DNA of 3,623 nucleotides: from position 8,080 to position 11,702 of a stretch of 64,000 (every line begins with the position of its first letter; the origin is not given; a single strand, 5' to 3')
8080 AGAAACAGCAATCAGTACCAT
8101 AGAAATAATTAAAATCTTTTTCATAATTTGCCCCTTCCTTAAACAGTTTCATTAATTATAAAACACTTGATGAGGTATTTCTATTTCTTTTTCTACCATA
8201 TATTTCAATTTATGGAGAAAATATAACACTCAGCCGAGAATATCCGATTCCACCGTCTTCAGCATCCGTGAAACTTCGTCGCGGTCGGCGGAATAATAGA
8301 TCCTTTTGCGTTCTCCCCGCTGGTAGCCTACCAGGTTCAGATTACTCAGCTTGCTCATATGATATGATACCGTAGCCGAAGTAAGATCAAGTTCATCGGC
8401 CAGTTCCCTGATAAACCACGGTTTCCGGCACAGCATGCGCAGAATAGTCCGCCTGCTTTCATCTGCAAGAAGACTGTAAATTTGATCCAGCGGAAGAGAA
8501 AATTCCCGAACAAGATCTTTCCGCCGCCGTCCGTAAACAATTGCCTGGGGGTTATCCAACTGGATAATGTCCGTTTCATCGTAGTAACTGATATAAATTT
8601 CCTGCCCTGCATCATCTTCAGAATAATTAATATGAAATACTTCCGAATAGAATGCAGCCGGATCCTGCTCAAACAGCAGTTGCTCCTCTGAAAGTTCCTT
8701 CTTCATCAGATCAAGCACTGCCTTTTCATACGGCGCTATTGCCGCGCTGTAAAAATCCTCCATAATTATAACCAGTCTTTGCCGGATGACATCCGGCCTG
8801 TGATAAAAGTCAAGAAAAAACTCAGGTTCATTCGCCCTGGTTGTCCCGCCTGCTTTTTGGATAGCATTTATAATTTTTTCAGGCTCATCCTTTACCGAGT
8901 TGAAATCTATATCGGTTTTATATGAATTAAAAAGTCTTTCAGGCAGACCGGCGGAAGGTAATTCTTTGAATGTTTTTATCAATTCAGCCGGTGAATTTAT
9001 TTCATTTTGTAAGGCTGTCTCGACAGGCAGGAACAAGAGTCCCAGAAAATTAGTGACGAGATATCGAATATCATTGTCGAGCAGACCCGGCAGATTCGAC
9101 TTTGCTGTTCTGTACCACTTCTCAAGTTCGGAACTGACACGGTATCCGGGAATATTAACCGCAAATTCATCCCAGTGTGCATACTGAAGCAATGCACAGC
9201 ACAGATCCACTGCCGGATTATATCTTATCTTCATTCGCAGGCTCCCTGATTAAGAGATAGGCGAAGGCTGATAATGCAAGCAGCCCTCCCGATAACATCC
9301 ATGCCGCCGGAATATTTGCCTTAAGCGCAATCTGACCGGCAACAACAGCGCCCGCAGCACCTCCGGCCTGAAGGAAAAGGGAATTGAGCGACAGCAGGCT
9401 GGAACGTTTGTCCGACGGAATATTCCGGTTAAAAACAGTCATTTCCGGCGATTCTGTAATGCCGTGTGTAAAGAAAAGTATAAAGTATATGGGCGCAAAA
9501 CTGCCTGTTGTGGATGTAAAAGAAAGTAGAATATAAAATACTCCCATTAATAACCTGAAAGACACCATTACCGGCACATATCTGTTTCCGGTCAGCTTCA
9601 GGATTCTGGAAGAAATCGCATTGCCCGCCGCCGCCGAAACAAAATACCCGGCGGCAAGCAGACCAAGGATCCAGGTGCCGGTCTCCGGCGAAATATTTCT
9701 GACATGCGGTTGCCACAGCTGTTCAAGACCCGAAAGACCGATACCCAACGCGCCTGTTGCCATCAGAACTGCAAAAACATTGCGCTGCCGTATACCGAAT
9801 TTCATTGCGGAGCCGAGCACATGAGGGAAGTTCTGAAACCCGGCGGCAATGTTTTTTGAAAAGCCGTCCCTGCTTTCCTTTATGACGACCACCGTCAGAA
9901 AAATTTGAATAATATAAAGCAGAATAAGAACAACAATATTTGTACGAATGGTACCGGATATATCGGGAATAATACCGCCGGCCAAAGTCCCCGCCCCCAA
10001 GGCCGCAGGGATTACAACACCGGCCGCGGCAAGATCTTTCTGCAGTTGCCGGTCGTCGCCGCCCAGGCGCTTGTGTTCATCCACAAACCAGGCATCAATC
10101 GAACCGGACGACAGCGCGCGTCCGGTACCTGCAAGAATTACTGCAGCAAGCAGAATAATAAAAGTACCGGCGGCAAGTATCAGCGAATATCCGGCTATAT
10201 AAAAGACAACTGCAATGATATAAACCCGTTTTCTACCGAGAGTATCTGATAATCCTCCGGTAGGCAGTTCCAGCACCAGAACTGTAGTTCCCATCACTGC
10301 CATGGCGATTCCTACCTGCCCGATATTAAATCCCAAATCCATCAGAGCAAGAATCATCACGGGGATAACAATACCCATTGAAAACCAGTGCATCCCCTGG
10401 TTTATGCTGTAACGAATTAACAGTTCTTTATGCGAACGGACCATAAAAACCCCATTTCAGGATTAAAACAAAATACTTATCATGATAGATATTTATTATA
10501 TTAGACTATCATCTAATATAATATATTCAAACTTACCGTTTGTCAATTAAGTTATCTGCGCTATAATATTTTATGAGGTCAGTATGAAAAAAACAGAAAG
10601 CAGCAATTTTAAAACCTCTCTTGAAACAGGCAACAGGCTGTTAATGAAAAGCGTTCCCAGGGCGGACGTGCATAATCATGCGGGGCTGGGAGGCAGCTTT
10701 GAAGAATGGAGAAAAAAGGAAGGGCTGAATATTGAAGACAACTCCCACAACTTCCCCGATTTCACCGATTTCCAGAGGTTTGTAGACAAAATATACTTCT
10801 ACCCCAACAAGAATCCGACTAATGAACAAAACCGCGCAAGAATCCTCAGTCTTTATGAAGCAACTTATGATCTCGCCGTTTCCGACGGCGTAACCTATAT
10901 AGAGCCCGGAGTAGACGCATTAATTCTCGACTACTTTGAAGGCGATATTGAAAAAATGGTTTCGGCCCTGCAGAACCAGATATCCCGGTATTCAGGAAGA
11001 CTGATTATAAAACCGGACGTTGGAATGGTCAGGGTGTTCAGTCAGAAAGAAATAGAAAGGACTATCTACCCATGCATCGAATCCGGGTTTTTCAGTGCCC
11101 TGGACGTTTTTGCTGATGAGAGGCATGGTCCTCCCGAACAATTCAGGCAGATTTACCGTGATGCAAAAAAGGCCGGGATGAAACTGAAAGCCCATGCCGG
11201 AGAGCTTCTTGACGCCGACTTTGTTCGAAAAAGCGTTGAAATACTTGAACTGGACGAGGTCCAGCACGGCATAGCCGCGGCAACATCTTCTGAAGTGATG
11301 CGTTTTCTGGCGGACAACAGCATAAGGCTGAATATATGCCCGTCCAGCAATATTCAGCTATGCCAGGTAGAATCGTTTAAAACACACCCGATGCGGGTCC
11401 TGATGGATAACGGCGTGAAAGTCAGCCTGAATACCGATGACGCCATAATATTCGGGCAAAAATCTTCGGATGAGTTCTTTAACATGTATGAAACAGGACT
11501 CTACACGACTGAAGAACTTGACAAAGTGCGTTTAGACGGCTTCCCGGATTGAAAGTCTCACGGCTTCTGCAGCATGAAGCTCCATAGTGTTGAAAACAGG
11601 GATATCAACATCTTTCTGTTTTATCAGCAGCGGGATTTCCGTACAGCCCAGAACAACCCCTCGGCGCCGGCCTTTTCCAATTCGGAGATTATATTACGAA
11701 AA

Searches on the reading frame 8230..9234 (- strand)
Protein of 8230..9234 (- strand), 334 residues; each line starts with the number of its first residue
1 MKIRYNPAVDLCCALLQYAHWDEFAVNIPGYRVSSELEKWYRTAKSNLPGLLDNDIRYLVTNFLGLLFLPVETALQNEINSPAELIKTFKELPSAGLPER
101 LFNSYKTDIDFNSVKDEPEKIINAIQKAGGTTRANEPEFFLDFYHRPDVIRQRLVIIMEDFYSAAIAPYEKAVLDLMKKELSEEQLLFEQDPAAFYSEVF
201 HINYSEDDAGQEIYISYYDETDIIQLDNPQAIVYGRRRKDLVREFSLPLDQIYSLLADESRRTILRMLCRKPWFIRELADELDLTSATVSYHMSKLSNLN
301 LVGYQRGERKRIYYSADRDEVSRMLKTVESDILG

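Call 3: search_protein_families(library=pfam, proteins=[window:8230-9234:-], max_evalue=0.01)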
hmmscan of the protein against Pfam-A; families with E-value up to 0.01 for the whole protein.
window:8230-9234:- (334 aa): 7 families
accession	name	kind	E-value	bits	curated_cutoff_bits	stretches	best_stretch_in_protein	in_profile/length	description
PF01022.26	HTH_5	-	2.9e-10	40.3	22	1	258-302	1-45/47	Bacterial regulatory protein, arsR family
PF12840.13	HTH_20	-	1.9e-08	34.6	27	1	256-301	1-47/51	Helix-turn-helix domain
PF13412.12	HTH_24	-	6.8e-06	26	21.9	1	275-301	20-46/48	Winged helix-turn-helix DNA-binding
PF25213.1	HVO_A0261_N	-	0.00058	20.1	35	1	250-303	2-55/86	HVO_A0261 N-terminal domain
PF24266.1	HTH_HVO_0163_N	-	0.0012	19.3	31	1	260-323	3-67/70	HVO_0163, N-terminal HTH domain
PF24038.1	DUF7347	-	0.0042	17.7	27.6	1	251-298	3-54/77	Domain of unknown function (DUF7347)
PF12802.13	MarR_2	-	0.0091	16.6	27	0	264-302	10-50/61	MarR family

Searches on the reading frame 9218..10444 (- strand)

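Call 3: search_protein_families(library=pfam, proteins=[window:9218-10444:-], max_evalue=0.01)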
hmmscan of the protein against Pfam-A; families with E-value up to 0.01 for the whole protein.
window:9218-10444:- (408 aa): 2 families
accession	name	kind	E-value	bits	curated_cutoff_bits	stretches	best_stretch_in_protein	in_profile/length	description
PF07690.21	MFS_1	-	9.1e-33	114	33.4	2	14-365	3-346/347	Major Facilitator Superfamily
PF05977.19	MFS_3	-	0.0003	19.8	27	1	53-405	56-399/524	Transmembrane secretion effector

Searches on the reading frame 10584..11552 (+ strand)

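Call 3: search_protein_families(library=pfam, proteins=[window:10584-11552:+], max_evalue=0.01)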
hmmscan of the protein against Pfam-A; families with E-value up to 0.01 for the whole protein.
window:10584-11552:+ (322 aa): 2 families
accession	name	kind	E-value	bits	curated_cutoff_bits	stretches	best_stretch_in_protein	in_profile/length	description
PF00962.28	A_deaminase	-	1.6e-34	119.9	27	1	57-316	44-306/330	Adenosine deaminase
PF19326.5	AMP_deaminase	-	0.00056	18.8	27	1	199-290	452-539/630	AMP deaminase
